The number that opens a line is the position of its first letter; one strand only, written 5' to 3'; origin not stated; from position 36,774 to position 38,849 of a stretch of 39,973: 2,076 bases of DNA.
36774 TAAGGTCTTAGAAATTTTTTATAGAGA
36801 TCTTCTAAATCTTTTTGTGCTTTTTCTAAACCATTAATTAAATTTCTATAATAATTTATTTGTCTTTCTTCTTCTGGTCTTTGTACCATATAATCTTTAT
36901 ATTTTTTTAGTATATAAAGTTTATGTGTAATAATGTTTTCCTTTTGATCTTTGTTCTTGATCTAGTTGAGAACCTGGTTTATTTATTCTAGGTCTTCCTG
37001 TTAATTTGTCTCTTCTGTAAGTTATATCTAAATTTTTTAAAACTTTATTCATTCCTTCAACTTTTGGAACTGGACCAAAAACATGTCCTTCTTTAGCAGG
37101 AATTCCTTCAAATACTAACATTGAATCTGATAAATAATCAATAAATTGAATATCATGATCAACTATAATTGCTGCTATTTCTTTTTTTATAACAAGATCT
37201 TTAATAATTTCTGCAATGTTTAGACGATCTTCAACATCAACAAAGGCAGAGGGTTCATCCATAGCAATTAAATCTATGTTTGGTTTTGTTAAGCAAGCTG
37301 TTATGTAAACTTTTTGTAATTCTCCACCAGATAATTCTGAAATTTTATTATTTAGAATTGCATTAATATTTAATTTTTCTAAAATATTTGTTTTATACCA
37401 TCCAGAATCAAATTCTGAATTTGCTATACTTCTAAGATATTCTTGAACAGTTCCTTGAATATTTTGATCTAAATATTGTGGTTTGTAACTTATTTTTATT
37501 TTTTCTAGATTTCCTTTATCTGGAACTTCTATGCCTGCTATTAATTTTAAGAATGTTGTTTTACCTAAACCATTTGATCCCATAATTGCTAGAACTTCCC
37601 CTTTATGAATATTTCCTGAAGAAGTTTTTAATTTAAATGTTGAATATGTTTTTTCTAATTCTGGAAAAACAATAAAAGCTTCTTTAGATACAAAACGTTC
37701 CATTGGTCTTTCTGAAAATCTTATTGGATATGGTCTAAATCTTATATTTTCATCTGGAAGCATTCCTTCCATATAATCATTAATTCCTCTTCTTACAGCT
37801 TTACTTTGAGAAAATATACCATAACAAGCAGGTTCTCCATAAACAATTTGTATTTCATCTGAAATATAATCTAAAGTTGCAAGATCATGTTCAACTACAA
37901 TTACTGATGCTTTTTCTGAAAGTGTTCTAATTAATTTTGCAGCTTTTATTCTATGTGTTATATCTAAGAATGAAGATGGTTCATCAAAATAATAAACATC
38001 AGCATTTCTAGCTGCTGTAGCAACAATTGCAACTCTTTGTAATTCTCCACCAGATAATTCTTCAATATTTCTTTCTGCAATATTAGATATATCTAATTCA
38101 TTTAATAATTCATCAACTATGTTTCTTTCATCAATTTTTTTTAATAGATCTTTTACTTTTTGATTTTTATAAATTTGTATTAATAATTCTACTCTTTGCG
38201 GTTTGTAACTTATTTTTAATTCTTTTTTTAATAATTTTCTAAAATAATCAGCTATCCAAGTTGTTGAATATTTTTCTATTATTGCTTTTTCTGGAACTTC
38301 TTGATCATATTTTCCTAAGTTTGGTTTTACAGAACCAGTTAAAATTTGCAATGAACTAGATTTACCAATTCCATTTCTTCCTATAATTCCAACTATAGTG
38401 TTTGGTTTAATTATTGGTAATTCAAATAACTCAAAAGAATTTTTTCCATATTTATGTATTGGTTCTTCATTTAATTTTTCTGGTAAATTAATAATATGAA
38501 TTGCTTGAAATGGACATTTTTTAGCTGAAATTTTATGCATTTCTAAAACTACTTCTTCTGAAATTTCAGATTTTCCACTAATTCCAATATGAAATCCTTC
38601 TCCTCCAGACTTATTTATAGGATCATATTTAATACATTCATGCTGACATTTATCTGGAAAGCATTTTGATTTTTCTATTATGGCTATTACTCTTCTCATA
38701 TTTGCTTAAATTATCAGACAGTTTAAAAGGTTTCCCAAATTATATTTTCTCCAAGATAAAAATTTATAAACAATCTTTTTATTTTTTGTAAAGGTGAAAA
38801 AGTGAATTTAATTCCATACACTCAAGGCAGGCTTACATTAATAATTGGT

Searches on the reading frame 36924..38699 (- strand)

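Call 11: search_protein_families(library=pfam, proteins=[window:36924-38699:-], max_evalue=0.001)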
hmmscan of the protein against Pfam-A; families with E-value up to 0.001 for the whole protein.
window:36924-38699:- (592 aa): 4 families
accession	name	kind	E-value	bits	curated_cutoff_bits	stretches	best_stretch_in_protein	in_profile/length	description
PF00005.33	ABC_tran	-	7.9e-40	137.1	25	2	97-242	8-136/137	ABC transporter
PF02463.25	SMC_N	-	1.1e-09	38.5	40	1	101-281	25-207/220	RecF/RecN/SMC N terminal domain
PF13304.12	AAA_21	-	6.7e-08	33.4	27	0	150-268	156-295/304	AAA domain, putative AbiEii toxin, Type IV TA system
PF04068.21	Fer4_RLI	-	7.1e-08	32.5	23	1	5-33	3-34/35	Possible Fer4-like domain in RNase L inhibitor, RLI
